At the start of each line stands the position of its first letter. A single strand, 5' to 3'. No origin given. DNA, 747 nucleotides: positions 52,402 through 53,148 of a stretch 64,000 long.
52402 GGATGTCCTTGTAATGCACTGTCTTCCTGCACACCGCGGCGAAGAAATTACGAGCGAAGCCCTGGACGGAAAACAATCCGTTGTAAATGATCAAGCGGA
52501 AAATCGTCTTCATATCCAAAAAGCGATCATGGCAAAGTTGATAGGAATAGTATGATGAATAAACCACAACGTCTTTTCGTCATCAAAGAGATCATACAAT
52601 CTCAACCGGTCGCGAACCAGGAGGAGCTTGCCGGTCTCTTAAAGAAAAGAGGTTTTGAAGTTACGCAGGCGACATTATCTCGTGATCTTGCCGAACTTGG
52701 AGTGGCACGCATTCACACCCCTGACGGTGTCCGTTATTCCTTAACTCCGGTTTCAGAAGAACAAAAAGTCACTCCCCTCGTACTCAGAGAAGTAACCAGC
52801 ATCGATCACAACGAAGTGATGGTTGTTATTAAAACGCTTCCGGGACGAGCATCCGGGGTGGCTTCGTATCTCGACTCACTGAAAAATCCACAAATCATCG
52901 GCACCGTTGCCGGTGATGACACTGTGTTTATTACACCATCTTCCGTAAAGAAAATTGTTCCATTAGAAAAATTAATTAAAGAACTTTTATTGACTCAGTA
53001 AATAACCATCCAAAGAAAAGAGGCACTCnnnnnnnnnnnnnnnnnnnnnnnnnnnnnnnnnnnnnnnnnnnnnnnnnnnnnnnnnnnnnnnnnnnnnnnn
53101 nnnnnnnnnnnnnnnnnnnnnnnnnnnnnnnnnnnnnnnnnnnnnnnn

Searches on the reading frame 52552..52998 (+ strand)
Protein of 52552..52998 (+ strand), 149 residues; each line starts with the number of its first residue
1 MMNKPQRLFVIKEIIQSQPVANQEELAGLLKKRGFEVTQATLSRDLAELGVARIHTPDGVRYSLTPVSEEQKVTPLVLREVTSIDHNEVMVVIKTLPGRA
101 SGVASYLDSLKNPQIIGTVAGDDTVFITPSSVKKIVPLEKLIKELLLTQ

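Call 3: search_protein_families(library=pfam, proteins=[window:52552-52998:+], max_evalue=1)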
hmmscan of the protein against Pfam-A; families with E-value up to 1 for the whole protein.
window:52552-52998:+ (149 aa): 3 families
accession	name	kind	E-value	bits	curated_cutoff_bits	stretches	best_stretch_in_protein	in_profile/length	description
PF02863.23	Arg_repressor_C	-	2.1e-22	79.2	25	1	81-143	5-67/68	Arginine repressor, C-terminal domain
PF01316.27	Arg_repressor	-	4.7e-20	71.6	27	1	2-67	1-67/70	Arginine repressor, DNA binding domain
PF12990.12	DUF3874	-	0.024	15.4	28.3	1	37-63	44-70/71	Domain of unknonw function from B. Theta Gene description (DUF3874)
